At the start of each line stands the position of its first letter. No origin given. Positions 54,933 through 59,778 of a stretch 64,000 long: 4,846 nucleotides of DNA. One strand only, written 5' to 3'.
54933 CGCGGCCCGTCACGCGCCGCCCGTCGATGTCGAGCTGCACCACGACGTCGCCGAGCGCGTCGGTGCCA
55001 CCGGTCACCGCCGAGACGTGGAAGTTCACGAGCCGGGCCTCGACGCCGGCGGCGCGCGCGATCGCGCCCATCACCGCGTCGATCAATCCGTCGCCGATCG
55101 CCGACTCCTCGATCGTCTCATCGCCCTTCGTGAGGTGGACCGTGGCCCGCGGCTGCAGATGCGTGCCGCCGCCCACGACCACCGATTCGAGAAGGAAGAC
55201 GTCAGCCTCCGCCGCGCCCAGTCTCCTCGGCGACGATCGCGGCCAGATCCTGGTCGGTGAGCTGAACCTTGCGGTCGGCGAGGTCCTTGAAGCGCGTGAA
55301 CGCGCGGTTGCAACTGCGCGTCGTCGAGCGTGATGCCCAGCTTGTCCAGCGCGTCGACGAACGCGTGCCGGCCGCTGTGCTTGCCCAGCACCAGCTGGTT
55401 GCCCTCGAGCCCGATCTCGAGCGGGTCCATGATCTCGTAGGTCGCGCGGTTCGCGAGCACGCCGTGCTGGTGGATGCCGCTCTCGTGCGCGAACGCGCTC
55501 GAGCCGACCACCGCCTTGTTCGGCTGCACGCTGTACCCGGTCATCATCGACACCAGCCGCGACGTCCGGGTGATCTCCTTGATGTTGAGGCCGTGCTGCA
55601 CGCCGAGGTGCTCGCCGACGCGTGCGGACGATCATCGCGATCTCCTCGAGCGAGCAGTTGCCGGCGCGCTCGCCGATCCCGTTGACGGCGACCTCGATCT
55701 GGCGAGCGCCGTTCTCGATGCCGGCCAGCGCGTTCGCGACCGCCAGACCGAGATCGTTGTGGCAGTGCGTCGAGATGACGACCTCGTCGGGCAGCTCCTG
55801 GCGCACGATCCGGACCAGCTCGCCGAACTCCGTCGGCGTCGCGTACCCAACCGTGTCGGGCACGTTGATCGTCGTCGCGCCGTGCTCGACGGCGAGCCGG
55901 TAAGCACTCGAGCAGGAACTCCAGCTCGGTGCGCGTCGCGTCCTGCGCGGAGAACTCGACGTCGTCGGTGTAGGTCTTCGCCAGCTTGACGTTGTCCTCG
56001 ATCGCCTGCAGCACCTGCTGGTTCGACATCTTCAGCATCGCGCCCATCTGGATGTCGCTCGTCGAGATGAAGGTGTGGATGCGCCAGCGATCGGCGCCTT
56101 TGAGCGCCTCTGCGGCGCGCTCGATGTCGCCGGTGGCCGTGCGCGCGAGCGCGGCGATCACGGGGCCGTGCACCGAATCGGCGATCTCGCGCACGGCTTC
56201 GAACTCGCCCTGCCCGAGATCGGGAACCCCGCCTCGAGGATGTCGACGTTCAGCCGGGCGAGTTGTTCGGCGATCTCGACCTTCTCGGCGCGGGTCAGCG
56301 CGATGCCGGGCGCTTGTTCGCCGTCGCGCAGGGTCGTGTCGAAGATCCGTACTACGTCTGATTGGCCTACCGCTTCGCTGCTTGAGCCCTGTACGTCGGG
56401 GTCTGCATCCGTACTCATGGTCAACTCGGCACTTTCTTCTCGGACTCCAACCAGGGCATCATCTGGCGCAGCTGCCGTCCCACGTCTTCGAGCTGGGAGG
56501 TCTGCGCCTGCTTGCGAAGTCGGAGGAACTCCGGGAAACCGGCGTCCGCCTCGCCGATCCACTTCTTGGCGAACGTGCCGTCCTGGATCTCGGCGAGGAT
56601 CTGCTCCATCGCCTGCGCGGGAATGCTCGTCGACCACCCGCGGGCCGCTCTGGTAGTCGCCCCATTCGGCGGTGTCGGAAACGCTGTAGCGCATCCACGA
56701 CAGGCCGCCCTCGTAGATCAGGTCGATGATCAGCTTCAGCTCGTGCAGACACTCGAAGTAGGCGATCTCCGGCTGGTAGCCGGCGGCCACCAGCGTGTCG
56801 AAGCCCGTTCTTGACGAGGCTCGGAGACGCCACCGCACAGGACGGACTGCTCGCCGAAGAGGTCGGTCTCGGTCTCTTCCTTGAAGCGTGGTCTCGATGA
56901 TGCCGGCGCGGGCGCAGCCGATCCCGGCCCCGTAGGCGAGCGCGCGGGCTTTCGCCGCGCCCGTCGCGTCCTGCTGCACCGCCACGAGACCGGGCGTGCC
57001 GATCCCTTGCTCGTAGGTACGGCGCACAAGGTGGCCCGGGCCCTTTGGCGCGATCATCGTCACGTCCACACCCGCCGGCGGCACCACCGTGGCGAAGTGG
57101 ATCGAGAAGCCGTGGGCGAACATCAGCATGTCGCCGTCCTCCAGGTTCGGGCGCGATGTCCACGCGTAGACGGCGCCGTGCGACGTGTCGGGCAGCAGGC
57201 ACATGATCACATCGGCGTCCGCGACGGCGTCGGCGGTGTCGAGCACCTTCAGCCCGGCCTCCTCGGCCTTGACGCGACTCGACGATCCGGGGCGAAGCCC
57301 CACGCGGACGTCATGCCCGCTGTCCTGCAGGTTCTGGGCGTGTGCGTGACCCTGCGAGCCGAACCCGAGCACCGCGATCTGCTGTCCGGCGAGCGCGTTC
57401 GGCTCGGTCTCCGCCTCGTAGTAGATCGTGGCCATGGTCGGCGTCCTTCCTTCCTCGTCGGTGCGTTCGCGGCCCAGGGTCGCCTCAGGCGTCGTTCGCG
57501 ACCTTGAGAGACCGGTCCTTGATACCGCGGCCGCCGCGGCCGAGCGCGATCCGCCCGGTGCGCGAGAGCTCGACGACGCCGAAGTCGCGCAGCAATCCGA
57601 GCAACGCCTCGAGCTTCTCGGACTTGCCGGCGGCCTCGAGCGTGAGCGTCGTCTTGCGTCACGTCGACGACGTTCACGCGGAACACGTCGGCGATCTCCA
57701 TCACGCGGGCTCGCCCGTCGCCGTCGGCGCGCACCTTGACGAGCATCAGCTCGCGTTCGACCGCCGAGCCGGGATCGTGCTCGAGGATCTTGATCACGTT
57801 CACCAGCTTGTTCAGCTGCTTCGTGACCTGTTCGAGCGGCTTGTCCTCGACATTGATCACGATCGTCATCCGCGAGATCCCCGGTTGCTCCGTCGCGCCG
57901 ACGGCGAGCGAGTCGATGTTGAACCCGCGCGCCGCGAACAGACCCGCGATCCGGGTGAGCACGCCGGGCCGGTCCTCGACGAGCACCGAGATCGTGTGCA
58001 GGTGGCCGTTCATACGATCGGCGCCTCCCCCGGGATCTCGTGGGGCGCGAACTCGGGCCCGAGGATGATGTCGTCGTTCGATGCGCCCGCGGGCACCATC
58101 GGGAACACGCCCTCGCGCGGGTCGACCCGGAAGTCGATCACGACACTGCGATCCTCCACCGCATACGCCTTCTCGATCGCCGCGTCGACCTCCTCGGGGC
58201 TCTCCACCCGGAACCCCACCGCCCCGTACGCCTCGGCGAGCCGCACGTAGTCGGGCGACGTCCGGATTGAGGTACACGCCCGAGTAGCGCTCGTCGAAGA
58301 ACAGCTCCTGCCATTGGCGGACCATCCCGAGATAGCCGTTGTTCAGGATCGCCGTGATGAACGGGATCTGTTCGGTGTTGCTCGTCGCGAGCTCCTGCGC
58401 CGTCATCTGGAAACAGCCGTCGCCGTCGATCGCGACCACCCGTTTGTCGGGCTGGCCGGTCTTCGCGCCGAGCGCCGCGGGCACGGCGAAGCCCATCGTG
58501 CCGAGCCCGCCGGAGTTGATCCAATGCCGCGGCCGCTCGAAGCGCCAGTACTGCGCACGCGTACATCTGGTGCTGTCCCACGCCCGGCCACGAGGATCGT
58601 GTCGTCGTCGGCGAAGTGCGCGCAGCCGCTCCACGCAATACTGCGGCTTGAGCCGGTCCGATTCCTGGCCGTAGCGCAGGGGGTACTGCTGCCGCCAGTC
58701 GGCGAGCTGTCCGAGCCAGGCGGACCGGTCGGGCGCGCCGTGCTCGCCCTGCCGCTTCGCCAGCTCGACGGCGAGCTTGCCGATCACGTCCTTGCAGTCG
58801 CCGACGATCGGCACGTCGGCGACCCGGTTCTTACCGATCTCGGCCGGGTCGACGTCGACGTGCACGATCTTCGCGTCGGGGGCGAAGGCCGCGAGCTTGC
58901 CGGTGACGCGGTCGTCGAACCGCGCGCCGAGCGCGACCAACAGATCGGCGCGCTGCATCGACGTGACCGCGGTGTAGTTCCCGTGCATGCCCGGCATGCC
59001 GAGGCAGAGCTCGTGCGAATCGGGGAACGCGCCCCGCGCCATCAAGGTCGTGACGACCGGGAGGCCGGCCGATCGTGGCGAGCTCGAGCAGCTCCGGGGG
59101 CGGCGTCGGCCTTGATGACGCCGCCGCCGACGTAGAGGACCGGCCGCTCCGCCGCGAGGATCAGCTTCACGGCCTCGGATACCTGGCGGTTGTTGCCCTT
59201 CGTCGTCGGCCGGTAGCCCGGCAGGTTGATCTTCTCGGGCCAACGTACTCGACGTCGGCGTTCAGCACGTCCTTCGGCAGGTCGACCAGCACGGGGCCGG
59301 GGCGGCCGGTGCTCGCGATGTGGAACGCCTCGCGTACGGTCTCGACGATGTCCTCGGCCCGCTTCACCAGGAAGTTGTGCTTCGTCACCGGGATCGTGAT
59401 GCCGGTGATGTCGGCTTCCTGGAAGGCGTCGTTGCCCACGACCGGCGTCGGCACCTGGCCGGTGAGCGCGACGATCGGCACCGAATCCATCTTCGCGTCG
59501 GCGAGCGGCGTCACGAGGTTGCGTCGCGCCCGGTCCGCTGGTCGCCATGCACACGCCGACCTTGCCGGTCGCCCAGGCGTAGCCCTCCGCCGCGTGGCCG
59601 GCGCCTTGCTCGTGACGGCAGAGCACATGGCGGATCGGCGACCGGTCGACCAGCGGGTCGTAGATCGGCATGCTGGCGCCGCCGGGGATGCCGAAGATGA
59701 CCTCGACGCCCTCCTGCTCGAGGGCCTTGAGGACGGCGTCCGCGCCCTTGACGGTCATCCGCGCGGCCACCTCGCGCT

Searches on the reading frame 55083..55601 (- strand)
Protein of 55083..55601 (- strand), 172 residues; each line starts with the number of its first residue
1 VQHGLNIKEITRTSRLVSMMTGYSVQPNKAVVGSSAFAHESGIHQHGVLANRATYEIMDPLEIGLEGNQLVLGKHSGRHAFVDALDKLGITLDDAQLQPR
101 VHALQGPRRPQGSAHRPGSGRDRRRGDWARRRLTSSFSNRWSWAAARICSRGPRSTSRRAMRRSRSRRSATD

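Call 38: search_protein_families(library=pfam, proteins=[window:55083-55601:-], max_evalue=0.01)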
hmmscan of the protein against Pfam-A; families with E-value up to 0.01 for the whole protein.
window:55083-55601:- (172 aa): 1 family
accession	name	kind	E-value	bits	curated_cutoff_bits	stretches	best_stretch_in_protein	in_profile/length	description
PF22617.1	HCS_D2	-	3.7e-25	88.5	27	1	31-101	1-71/82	Homocitrate synthase post-HMGL domain-like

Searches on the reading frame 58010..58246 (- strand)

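Call 39: search_protein_families(library=pfam, proteins=[window:58010-58246:-], max_evalue=0.01)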
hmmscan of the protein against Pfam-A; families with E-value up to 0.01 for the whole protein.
window:58010-58246:- (78 aa): 1 family
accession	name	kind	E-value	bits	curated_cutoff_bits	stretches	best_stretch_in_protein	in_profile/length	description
PF02775.26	TPP_enzyme_C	-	4.6e-05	23.7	21.9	1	2-38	115-150/151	Thiamine pyrophosphate enzyme, C-terminal TPP binding domain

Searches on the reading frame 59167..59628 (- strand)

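Call 39: search_protein_families(library=pfam, proteins=[window:59167-59628:-], max_evalue=0.01)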
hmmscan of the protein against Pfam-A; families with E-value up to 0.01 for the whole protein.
window:59167-59628:- (153 aa): 1 family
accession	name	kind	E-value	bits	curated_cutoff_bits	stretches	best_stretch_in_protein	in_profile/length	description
PF02776.23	TPP_enzyme_N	-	5.7e-06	26.5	26.8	1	37-76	78-118/119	Thiamine pyrophosphate enzyme, N-terminal TPP binding domain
